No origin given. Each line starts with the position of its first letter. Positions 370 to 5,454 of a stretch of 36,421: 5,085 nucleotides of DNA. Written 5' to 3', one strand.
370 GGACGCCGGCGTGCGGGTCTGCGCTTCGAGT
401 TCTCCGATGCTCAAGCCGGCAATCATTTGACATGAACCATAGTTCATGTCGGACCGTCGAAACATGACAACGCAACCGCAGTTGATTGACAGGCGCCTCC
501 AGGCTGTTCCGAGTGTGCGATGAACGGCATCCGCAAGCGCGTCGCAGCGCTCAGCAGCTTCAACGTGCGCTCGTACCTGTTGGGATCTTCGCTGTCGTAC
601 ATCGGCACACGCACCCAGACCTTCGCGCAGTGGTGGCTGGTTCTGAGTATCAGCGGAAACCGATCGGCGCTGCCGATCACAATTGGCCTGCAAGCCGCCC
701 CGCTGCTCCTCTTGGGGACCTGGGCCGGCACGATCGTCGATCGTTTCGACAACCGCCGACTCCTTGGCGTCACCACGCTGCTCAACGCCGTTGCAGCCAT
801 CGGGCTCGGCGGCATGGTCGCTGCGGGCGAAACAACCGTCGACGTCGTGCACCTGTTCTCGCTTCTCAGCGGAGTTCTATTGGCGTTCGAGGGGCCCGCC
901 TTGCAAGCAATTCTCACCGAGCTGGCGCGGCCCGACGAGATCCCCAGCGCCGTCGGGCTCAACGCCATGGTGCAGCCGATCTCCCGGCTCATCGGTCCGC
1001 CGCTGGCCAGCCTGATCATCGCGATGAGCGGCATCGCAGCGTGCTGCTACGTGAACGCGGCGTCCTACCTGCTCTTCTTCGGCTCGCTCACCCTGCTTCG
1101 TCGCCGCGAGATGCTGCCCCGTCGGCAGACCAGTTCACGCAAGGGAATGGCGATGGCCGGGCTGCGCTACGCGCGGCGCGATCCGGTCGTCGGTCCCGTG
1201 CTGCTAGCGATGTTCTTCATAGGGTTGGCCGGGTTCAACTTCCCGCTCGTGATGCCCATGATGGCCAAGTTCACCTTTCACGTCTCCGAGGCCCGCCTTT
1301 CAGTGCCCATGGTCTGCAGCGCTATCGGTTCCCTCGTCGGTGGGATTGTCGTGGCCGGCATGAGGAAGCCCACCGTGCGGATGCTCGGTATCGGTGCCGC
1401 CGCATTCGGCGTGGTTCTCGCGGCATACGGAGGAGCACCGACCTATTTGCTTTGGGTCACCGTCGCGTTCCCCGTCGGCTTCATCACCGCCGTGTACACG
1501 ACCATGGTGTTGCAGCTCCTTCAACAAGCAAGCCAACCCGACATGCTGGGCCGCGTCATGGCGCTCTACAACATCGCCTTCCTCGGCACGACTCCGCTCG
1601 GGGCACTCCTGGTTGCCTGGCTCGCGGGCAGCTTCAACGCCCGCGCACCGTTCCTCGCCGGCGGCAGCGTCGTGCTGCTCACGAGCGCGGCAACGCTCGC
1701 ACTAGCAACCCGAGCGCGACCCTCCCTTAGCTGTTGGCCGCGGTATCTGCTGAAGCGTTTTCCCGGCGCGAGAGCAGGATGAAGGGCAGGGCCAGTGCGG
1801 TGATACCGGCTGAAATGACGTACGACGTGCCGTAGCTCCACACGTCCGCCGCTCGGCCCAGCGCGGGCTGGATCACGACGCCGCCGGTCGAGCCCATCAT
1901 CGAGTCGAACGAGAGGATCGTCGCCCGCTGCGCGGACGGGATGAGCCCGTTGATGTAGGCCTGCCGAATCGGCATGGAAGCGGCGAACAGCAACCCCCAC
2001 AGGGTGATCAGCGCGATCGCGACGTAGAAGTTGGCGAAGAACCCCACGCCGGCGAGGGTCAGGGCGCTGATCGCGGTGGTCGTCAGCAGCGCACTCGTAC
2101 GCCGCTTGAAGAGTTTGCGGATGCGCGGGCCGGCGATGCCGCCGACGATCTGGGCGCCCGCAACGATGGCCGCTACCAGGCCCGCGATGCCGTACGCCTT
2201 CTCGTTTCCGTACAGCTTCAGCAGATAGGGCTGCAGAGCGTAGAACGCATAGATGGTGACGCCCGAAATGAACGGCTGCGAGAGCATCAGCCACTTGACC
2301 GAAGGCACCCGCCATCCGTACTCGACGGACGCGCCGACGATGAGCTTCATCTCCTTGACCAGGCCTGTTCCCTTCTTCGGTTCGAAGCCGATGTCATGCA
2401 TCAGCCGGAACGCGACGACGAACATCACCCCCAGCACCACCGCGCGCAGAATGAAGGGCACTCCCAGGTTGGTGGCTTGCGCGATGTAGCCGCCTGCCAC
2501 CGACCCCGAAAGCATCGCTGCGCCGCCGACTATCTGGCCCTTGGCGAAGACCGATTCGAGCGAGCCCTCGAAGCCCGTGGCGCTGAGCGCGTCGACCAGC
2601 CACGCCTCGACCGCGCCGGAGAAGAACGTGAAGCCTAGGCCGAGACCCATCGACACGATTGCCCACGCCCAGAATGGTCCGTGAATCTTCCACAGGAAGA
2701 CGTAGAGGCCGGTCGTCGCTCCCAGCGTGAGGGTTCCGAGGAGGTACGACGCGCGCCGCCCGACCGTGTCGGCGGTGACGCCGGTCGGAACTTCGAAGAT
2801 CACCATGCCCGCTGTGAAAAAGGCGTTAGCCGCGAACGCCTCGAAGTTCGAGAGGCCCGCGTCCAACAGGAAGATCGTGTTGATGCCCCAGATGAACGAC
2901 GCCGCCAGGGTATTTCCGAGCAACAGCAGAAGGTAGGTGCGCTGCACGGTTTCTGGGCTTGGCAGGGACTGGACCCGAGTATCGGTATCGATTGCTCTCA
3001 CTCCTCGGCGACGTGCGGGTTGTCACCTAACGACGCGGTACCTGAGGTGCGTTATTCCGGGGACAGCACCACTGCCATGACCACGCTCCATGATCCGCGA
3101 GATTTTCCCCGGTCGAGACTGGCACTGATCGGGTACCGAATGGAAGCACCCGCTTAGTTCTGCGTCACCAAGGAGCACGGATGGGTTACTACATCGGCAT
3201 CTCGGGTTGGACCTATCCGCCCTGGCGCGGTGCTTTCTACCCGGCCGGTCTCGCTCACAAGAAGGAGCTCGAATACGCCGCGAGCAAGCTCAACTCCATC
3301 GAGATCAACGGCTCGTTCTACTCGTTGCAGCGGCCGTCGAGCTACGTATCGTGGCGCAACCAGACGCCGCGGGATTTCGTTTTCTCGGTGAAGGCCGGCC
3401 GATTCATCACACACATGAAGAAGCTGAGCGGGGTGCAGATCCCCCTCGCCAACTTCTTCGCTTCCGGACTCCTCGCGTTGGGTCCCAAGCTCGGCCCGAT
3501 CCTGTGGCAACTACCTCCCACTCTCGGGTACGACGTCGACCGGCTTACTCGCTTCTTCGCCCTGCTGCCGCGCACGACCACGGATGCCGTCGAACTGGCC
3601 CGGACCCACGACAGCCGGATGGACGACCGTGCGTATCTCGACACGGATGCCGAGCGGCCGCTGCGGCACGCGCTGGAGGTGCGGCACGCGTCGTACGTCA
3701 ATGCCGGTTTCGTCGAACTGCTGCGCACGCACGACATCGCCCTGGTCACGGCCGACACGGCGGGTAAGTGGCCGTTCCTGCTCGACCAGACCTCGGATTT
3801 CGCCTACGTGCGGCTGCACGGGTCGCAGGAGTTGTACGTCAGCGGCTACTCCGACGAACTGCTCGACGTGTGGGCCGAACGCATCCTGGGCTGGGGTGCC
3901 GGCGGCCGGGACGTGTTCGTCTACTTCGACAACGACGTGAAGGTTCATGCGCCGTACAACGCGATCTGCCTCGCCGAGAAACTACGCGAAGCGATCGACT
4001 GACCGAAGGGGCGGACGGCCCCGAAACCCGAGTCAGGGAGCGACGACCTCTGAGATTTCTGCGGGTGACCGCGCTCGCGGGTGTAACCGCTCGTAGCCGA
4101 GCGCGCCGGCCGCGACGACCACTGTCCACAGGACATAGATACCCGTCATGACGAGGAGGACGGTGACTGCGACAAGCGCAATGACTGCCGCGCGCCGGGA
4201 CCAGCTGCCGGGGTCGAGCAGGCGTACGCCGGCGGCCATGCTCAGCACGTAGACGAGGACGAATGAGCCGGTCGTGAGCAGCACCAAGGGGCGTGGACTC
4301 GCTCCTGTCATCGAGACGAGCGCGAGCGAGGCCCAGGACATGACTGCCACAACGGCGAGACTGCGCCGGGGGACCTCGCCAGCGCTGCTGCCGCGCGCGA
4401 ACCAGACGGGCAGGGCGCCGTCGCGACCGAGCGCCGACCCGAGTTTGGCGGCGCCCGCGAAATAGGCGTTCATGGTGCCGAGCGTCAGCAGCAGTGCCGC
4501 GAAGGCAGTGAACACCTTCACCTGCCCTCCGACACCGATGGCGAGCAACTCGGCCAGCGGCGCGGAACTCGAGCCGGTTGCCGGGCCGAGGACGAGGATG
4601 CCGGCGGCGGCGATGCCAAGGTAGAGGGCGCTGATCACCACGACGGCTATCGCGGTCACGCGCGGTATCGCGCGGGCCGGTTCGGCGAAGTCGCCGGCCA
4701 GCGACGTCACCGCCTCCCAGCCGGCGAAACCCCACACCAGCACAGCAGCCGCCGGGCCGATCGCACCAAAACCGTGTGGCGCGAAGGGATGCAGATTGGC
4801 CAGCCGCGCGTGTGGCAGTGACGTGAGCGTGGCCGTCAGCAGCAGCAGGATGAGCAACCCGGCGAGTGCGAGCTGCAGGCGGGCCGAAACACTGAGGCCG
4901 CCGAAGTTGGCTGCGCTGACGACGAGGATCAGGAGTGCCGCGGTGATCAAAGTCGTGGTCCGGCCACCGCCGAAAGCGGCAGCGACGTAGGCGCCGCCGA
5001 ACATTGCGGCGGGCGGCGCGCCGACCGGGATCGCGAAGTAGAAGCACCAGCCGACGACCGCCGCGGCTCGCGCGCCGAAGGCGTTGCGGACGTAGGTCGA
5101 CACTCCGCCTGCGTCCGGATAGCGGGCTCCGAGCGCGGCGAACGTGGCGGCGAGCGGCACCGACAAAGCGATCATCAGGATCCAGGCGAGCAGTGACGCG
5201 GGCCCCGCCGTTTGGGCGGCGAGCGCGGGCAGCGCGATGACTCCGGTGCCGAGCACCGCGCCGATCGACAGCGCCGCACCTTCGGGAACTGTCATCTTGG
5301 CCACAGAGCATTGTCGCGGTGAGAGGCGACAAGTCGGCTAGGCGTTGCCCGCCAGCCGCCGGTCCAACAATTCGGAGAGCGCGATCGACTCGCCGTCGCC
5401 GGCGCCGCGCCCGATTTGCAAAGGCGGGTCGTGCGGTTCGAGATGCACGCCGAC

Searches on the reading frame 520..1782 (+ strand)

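Call 70: search_protein_families(library=pfam, proteins=[window:520-1782:+], max_evalue=0.001)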
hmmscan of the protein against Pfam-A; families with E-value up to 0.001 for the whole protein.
window:520-1782:+ (420 aa): 2 families
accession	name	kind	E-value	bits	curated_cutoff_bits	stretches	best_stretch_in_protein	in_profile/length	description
PF07690.21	MFS_1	-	2.1e-35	122.7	33.4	2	20-353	2-338/347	Major Facilitator Superfamily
PF05977.19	MFS_3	-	4.1e-29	101.8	27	1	17-397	13-395/524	Transmembrane secretion effector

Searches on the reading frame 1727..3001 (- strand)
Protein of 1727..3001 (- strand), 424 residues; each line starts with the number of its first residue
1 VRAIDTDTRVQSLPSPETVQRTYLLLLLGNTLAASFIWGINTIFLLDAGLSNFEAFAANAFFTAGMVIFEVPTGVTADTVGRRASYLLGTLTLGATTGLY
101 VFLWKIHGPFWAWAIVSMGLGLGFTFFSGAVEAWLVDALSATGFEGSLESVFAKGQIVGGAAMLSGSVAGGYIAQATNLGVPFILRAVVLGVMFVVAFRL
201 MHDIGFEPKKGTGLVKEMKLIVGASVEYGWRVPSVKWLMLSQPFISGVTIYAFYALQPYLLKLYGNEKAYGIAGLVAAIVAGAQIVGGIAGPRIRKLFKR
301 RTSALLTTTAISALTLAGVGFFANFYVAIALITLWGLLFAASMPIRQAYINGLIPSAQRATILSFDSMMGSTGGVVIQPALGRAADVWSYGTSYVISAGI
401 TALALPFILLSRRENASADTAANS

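Call 70: search_protein_families(library=pfam, proteins=[window:1727-3001:-], max_evalue=0.001)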
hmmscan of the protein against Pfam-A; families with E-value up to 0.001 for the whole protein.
window:1727-3001:- (424 aa): 1 family
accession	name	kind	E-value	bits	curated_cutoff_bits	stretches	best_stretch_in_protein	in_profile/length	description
PF07690.21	MFS_1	-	4e-21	75.8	33.4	2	25-302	3-269/347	Major Facilitator Superfamily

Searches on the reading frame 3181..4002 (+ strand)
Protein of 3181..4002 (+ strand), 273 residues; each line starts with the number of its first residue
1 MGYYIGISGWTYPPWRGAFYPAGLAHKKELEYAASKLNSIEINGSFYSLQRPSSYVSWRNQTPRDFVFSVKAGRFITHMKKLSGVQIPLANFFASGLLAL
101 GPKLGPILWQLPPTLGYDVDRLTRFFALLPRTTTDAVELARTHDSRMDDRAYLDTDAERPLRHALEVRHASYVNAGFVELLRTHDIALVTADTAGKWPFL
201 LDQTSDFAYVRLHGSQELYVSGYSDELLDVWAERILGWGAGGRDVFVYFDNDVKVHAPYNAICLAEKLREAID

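Call 70: search_protein_families(library=pfam, proteins=[window:3181-4002:+], max_evalue=0.001)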
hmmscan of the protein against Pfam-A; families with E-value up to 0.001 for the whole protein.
window:3181-4002:+ (273 aa): 1 family
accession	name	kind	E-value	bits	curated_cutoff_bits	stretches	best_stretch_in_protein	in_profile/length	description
PF01904.24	DUF72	-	9.3e-71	238.8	25.3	1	20-266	1-216/217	Protein of unknown function DUF72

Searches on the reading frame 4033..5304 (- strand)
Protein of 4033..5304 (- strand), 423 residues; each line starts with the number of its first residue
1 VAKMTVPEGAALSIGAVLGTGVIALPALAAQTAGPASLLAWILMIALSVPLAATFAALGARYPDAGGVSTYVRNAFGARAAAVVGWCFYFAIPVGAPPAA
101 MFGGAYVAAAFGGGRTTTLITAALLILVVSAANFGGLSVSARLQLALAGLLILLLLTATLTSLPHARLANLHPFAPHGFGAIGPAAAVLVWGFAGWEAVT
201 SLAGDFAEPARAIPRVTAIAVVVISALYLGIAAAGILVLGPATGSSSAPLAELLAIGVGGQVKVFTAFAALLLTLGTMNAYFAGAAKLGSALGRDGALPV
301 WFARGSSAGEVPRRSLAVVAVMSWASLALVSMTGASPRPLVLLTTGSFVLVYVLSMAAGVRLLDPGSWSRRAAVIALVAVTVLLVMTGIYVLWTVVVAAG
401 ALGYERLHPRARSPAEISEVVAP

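Call 70: search_protein_families(library=pfam, proteins=[window:4033-5304:-], max_evalue=0.001)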
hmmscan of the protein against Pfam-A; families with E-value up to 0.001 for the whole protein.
window:4033-5304:- (423 aa): 3 families
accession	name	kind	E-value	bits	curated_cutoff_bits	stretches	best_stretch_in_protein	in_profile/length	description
PF13520.12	AA_permease_2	-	5.1e-31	108.5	27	1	10-393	7-405/427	Amino acid permease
PF00324.27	AA_permease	-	2.3e-23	83.1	24.6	1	12-399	5-420/470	Amino acid permease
PF03845.19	Spore_permease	-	1.1e-08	34.8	23.4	1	12-241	10-236/321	Spore germination protein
